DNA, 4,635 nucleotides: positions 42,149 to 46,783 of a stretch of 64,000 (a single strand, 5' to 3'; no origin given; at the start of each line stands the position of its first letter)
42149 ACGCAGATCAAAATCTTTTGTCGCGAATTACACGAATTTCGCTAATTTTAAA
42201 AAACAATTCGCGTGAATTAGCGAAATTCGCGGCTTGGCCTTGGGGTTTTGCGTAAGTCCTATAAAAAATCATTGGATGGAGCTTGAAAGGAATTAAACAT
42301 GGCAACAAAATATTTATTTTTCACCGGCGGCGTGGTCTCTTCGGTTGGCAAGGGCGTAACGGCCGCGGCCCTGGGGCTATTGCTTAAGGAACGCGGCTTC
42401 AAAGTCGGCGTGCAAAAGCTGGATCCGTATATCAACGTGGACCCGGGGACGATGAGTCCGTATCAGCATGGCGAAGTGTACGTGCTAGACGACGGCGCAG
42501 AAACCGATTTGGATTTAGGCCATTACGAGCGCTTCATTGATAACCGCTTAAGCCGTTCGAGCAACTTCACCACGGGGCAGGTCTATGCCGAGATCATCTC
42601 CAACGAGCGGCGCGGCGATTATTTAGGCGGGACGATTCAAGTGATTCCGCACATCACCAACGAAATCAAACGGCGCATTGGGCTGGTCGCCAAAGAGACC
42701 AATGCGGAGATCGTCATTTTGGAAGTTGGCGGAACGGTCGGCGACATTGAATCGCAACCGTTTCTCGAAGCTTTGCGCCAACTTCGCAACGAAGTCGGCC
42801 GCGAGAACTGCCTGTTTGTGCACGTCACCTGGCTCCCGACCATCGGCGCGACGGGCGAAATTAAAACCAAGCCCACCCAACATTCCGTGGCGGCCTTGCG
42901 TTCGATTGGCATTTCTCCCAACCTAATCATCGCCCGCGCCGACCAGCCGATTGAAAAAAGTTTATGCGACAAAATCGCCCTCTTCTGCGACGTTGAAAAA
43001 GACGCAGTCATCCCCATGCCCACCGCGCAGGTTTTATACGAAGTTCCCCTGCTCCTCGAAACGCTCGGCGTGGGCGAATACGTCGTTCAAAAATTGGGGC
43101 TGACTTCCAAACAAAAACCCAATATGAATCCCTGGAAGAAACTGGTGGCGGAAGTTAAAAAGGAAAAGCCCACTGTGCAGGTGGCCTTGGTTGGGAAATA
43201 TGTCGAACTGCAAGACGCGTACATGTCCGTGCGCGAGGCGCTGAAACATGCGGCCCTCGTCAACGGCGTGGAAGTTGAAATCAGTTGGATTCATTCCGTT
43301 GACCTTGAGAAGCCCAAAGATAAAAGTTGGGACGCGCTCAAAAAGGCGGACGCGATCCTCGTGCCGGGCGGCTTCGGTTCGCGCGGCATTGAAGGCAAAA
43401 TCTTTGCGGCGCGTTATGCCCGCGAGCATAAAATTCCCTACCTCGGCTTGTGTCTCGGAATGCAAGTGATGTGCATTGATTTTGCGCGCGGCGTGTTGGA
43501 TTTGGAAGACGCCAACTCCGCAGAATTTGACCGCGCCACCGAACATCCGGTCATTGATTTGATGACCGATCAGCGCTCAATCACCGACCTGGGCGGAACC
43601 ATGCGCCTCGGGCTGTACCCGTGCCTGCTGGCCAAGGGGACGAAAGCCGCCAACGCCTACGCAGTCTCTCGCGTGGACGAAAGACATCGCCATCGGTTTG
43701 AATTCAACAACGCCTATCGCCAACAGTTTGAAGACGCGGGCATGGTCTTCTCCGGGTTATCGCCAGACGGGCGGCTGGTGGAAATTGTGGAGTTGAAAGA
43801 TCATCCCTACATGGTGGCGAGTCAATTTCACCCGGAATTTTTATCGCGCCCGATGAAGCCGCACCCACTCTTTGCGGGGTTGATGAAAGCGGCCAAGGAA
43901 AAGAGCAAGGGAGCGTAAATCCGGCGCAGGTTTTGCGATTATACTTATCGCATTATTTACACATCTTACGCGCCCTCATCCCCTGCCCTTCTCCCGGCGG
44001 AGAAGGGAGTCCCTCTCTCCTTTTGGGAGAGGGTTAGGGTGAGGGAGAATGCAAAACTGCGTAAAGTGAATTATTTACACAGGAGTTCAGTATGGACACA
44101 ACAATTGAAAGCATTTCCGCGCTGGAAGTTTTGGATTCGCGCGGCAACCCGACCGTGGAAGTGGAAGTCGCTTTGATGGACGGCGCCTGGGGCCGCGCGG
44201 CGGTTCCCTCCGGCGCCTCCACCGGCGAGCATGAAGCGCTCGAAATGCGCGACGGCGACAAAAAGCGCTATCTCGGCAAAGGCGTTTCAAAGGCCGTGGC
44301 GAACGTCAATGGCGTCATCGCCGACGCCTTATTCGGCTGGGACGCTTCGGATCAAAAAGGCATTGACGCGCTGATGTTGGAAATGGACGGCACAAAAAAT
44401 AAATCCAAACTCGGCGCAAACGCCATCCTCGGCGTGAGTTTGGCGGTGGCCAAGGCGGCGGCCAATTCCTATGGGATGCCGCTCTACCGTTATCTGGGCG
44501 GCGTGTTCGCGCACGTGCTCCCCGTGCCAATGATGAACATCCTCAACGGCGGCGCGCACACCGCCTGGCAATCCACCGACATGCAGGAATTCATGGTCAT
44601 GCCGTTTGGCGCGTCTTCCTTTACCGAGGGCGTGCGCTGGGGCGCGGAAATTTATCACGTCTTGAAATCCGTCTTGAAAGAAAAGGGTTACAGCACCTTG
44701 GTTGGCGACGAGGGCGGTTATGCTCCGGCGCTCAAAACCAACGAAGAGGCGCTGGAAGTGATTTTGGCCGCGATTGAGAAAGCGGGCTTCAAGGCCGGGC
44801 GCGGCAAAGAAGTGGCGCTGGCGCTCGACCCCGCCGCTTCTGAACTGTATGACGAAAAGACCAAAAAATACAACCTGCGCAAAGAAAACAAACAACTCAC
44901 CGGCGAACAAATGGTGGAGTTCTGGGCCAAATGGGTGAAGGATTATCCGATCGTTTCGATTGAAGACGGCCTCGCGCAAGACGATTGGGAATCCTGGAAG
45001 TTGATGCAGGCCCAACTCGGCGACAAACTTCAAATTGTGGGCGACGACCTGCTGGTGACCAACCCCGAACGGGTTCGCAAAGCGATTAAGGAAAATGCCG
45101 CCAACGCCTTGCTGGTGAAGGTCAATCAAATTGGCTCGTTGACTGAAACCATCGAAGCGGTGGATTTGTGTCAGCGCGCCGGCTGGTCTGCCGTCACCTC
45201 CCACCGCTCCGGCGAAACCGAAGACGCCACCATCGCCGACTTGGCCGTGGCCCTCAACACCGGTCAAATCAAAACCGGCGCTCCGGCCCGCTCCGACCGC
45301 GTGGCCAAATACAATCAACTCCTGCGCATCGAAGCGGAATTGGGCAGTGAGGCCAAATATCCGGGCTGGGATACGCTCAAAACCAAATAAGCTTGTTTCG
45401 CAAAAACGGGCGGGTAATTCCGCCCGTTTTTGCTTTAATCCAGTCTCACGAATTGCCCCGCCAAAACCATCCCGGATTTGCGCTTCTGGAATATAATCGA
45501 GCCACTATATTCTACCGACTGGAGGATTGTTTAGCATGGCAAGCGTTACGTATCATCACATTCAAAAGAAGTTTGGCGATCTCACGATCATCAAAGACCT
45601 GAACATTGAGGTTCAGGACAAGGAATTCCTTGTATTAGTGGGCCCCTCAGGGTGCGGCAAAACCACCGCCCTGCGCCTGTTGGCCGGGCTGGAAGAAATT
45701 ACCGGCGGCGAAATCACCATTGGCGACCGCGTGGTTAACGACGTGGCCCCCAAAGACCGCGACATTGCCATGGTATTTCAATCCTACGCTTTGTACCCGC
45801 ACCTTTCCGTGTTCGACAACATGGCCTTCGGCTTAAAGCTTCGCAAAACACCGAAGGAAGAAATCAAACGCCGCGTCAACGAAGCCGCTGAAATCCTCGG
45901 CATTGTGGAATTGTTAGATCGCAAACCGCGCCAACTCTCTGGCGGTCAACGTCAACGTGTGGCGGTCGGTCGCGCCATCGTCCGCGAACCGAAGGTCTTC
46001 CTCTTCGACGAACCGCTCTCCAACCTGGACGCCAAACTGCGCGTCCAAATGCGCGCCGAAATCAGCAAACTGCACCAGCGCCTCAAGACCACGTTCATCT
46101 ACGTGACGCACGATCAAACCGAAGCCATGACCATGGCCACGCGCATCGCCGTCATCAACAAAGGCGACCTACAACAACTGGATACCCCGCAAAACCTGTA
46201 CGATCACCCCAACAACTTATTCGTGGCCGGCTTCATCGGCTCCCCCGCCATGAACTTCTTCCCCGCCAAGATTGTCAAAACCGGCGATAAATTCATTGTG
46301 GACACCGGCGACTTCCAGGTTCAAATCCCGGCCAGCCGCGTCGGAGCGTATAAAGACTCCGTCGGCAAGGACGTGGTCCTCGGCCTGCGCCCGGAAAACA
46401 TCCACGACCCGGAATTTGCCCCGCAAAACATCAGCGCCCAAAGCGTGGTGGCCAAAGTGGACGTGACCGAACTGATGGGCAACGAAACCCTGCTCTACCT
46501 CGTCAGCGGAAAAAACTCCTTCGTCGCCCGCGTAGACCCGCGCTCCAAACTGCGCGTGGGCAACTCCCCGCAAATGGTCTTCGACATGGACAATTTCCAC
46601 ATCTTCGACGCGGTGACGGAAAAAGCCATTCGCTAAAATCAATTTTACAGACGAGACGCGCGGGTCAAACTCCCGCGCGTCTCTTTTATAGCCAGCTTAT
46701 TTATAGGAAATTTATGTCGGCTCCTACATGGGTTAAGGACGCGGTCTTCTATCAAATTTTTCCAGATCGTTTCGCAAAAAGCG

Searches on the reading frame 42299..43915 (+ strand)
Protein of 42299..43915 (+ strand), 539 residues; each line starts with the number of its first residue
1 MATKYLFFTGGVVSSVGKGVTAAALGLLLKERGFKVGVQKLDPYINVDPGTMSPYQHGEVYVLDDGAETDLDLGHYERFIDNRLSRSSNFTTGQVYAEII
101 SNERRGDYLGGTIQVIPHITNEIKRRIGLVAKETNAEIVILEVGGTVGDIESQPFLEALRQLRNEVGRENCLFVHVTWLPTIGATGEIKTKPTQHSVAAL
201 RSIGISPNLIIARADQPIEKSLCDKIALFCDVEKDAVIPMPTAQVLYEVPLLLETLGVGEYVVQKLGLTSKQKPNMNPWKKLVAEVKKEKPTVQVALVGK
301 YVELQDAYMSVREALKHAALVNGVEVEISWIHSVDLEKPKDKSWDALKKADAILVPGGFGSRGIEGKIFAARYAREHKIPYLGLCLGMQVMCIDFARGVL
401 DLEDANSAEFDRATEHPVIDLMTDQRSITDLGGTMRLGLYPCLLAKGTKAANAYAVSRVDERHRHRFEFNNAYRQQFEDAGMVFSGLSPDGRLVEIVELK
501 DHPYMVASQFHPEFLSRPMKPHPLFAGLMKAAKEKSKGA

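Call 45: search_protein_families(library=ncbifam, proteins=[window:42299-43915:+], max_evalue=0.00001)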
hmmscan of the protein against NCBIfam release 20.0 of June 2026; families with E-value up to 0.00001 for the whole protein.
window:42299-43915:+ (539 aa): 4 families
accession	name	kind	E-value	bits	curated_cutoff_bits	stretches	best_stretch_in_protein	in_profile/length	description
NF003792.0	PRK05380.1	equivalog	7.8e-249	826.8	308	1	2-537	2-531/534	CTP synthase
TIGR00337.1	PyrG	equivalog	3.3e-241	801.5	462.75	1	2-531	2-526/526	glutamine hydrolyzing CTP synthase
NF004836.1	PRK06186.1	equivalog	1.1e-41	142.5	260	1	293-532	1-227/228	CTP synthase C-terminal region-related (seleno)protein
NF001975.0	PRK00758.1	equivalog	7.2e-06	25.7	198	0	340-399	33-89/185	GMP synthase subunit A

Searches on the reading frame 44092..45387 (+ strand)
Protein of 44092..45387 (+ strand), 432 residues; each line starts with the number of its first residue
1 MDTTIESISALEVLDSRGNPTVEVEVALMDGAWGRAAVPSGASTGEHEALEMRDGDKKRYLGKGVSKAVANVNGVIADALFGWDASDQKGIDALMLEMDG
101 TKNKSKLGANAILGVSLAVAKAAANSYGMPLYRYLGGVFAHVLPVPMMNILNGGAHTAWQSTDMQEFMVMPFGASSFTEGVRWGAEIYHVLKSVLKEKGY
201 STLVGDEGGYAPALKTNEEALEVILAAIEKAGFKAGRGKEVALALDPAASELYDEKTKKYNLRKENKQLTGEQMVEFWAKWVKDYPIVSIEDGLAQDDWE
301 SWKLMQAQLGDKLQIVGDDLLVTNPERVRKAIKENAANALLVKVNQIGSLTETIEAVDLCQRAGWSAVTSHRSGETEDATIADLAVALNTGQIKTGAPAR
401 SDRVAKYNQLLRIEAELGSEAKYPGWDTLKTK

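Call 9: search_protein_families(library=pfam, proteins=[window:44092-45387:+], max_evalue=0.001)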
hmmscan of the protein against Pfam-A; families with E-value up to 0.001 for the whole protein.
window:44092-45387:+ (432 aa): 4 families
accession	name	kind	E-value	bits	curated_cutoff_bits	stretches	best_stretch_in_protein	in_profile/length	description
PF00113.28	Enolase_C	-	1.2e-129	432.3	21.5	1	141-430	2-294/296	Enolase, C-terminal TIM barrel domain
PF03952.21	Enolase_N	-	5.8e-62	208.1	35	1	5-135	1-131/131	Enolase, N-terminal domain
PF13378.12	MR_MLE_C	-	1.6e-07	31.7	29.4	1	243-391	27-172/219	Enolase C-terminal domain-like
PF07476.17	MAAL_C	-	1.5e-06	28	27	1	307-391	134-217/249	Methylaspartate ammonia-lyase C-terminus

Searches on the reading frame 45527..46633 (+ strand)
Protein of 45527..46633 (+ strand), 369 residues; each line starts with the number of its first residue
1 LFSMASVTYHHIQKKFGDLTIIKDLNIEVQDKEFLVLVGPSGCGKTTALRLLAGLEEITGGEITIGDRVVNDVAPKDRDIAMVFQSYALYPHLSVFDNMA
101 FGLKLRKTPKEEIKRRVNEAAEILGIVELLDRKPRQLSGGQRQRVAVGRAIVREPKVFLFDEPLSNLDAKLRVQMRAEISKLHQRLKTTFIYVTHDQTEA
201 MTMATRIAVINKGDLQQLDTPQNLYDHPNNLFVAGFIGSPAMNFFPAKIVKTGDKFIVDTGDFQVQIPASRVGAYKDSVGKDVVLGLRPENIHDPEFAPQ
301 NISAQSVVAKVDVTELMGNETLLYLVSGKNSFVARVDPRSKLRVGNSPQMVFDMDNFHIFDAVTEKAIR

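Call 9: search_protein_families(library=pfam, proteins=[window:45527-46633:+], max_evalue=0.001)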
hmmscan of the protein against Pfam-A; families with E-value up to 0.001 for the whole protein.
window:45527-46633:+ (369 aa): 7 families
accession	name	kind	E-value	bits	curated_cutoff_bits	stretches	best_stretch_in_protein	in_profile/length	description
PF00005.33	ABC_tran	-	5.7e-32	111.6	25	1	23-164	2-136/137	ABC transporter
PF17912.7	OB_MalK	-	1.2e-15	58.6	27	1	238-292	1-53/53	MalK OB fold domain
PF13304.12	AAA_21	-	5e-06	27.2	27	0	34-64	1-43/304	AAA domain, putative AbiEii toxin, Type IV TA system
PF03215.21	Rad17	-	3.8e-05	24.2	23.8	1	23-56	36-69/186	Rad17 P-loop domain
PF02463.25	SMC_N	-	7.5e-05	22.7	40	1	31-210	23-212/220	RecF/RecN/SMC N terminal domain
PF13401.12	AAA_22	-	0.00022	22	27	1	31-58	4-31/130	AAA domain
PF08402.16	TOBE_2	-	0.00038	21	21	1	285-360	1-76/76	TOBE domain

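Call 45: search_protein_families(library=ncbifam, proteins=[window:45527-46633:+], max_evalue=0.00001)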
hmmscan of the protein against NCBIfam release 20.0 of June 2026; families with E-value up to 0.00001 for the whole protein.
window:45527-46633:+ (369 aa): 181 families (the best 25 are shown)
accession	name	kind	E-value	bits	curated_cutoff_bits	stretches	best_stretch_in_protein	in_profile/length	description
NF008653.0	PRK11650.1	subfamily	3e-144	480.5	432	1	4-368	1-355/357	sn-glycerol-3-phosphate ABC transporter ATP-binding protein UgpC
NF008233.0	PRK11000.1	equivalog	1.4e-127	425.6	568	1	4-361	1-354/369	maltose/maltodextrin ABC transporter ATP-binding protein MalK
NF006987.0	PRK09452.1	equivalog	5.6e-103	344.5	482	1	7-312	18-318/378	spermidine/putrescine ABC transporter ATP-binding protein PotA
NF040933.2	ABC_arch_GlcV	equivalog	6.8e-99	331.1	450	1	6-360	2-357/357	glucose ABC transporter ATP-binding protein GlcV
TIGR03265.1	PhnT2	equivalog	5e-96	322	457.7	1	6-323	4-308/353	putative 2-aminoethylphosphonate ABC transporter ATP-binding protein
TIGR01187.1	potA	subfamily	6e-94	314.8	355.6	1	37-322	1-281/325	polyamine ABC transporter ATP-binding protein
NF043075.1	MMSYN1_0197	equivalog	3e-89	299.3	550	1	10-251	6-245/341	spermidine/putrescine ABC transporter ATP-binding protein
NF008513.0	PRK11432.1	equivalog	3.9e-89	299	496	1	7-294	7-285/351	ferric ABC transporter ATP-binding protein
TIGR03258.1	PhnT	equivalog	2.4e-82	276.9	499.15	1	6-321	8-317/359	2-aminoethylphosphonate ABC transport system ATP-binding subunit PhnT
TIGR00968.1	3a0106s01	subfamily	9.8e-82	274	342.75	1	10-239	4-233/237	sulfate ABC transporter ATP-binding protein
NF040840.2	tungstate_WtpC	equivalog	4.1e-81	272.9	440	1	10-294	5-278/347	tungstate ABC transporter ATP-binding protein WtpC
NF008621.0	PRK11607.1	equivalog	1.4e-77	261.1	613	1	11-314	24-324/377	putrescine ABC transporter ATP-binding subunit PotG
NF008105.0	PRK10851.1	equivalog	5e-71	239.3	502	1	6-267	2-263/362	sulfate/thiosulfate ABC transporter ATP-binding protein CysA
TIGR01186.1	proV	subfamily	1.2e-60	205.6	326.6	1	15-239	2-232/363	betaine/proline/choline family ABC transporter ATP-binding protein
TIGR03415.1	ABC_choXWV_ATP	equivalog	1.5e-54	185.4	483.75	1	9-238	27-266/382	choline ABC transporter ATP-binding protein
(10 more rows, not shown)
